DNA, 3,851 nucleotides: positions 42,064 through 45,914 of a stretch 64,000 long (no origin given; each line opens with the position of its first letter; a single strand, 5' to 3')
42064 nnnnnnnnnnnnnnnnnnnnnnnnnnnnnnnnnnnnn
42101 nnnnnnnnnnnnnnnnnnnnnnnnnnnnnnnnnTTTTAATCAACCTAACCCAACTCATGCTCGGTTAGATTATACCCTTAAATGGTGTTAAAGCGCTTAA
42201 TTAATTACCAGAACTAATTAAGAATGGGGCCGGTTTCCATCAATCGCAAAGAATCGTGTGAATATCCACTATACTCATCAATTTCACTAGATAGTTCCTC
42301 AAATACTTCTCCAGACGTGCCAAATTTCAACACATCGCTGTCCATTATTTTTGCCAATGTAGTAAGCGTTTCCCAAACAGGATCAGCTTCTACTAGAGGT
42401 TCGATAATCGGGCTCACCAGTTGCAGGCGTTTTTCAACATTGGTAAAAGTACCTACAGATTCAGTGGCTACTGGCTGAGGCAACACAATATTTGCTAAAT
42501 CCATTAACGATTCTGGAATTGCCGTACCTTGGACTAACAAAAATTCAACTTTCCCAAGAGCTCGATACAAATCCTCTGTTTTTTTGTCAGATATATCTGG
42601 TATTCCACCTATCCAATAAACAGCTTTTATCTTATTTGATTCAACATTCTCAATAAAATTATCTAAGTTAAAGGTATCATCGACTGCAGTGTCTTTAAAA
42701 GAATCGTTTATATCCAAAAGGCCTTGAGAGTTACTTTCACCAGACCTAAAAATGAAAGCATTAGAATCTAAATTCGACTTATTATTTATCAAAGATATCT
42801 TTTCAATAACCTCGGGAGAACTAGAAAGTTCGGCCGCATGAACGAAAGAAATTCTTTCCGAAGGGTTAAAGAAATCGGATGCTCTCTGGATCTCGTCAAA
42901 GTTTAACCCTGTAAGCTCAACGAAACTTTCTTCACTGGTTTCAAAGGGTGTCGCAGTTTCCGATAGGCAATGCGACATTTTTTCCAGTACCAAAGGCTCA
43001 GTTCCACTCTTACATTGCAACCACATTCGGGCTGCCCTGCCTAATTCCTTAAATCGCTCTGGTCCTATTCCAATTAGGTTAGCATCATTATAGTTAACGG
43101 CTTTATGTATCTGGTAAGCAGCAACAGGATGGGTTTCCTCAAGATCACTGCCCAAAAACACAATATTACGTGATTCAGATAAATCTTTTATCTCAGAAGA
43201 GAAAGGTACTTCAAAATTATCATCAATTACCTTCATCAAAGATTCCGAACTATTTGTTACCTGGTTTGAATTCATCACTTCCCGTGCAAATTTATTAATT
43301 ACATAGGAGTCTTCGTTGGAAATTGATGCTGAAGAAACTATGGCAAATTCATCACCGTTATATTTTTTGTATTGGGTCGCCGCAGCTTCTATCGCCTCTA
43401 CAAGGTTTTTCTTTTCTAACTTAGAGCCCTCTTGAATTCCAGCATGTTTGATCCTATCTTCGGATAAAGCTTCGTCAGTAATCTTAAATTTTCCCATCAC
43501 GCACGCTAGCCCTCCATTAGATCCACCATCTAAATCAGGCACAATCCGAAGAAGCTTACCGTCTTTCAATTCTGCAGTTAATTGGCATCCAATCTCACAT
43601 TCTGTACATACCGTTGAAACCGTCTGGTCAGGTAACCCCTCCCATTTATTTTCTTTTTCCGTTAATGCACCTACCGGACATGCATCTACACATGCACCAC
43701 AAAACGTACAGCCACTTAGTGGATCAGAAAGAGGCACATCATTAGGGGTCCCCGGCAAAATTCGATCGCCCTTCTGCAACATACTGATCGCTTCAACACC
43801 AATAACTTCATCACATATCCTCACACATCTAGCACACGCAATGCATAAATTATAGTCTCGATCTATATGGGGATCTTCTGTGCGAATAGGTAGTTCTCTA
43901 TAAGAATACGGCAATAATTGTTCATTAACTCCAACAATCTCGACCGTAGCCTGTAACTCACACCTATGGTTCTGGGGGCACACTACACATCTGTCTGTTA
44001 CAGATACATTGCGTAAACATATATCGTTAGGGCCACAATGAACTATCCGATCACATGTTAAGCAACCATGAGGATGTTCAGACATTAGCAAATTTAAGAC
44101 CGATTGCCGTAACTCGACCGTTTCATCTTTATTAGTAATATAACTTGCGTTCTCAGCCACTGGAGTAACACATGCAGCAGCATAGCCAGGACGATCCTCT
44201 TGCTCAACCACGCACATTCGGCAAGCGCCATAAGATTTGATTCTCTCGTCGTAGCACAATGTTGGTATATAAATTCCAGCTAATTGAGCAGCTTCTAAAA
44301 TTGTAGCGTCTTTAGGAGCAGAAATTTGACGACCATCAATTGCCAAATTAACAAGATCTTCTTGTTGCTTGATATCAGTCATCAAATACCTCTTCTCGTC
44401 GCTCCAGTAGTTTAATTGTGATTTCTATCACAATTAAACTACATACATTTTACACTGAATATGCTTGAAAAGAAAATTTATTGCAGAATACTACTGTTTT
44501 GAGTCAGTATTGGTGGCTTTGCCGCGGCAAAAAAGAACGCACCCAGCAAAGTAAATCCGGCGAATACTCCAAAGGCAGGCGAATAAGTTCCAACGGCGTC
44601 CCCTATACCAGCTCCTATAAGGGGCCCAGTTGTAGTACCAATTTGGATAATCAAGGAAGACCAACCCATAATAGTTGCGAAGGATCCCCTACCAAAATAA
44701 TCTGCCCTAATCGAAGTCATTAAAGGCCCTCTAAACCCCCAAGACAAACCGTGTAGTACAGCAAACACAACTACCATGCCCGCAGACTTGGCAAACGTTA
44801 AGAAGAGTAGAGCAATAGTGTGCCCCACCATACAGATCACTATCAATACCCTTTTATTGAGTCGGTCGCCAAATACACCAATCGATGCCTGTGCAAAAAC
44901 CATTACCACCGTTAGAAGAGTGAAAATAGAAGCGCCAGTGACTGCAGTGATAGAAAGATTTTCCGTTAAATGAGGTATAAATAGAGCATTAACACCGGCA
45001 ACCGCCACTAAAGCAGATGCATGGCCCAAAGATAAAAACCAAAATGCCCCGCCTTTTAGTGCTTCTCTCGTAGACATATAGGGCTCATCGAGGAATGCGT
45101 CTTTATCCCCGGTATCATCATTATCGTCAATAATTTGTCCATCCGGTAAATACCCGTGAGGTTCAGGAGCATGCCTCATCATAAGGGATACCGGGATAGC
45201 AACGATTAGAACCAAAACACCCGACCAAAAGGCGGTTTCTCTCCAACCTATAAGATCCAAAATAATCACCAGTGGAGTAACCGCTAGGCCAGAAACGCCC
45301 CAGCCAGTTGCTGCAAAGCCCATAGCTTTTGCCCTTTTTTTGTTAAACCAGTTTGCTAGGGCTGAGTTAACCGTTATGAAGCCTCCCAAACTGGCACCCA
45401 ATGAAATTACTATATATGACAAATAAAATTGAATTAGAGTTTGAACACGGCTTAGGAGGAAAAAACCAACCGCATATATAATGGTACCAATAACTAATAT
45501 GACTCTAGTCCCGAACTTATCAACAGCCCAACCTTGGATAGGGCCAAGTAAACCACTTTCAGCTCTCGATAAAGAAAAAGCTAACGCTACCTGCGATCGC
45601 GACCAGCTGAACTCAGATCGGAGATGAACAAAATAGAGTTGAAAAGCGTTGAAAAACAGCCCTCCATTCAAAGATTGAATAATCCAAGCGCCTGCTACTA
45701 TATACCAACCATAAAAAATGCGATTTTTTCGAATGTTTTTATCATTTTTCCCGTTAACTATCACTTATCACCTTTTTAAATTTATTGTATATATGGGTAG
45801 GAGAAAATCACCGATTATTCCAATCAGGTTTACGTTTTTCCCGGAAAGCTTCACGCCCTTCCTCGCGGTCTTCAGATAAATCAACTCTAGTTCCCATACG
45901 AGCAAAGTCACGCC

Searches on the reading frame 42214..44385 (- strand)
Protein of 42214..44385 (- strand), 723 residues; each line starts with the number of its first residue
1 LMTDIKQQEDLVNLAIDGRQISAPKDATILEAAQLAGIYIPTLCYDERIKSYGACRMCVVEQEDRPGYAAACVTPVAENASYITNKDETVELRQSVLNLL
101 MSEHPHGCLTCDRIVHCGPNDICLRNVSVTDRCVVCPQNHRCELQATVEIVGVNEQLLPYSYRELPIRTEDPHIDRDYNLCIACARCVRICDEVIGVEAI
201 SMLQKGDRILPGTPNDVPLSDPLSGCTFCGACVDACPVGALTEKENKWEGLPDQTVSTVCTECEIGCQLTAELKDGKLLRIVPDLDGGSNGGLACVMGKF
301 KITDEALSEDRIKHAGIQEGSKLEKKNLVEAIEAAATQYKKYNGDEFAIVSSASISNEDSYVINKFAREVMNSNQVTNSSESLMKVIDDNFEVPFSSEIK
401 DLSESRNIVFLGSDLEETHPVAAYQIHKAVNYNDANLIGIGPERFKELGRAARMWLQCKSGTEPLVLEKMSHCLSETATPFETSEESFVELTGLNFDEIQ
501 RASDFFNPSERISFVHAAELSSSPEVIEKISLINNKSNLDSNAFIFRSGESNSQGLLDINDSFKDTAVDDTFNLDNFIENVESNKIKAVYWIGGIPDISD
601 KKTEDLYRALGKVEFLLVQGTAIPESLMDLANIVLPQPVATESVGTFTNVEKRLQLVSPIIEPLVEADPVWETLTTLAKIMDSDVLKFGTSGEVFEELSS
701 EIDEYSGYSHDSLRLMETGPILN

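Call 82: search_protein_families(library=pfam, proteins=[window:42214-44385:-])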
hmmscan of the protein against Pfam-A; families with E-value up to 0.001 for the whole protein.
window:42214-44385:- (723 aa): 9 families
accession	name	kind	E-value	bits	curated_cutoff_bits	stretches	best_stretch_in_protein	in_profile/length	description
PF00384.28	Molybdopterin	-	6.8e-24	85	24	1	331-679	22-352/353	Molybdopterin oxidoreductase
PF13510.11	Fer2_4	-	5.5e-17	62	22.8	1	11-80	3-75/82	2Fe-2S iron-sulfur cluster binding domain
PF22117.2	Fer4_Nqo3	-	1e-11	45.3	27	1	172-242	2-67/67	NADH-quinone oxidoreductase subunit 3, ferredoxin-like domain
PF10588.14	NADH-G_4Fe-4S_3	-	1.8e-10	40.6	27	2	93-117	1-25/40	NADH-ubiquinone oxidoreductase-G iron-sulfur binding region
PF04879.21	Molybdop_Fe4S4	-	3.7e-09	36.9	22.7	1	254-300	2-48/55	Molybdopterin oxidoreductase Fe4S4 domain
PF00037.32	Fer4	-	3.5e-06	27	21.1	1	226-242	8-24/24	4Fe-4S binding domain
PF12838.12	Fer4_7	-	3.7e-06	27.7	27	1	181-240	2-52/52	4Fe-4S dicluster domain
PF13187.11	Fer4_9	-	6.5e-05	23.3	27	1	181-240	2-51/52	4Fe-4S dicluster domain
PF13237.11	Fer4_10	-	0.00018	21.8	25.5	1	224-268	7-49/53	4Fe-4S dicluster domain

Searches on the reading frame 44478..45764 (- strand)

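Call 82: search_protein_families(library=pfam, proteins=[window:44478-45764:-])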
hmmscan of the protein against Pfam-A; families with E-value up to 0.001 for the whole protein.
window:44478-45764:- (428 aa): 1 family
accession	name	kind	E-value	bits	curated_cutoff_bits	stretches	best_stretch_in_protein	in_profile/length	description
PF07690.21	MFS_1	-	5.8e-38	131.1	33.4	2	28-247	3-210/347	Major Facilitator Superfamily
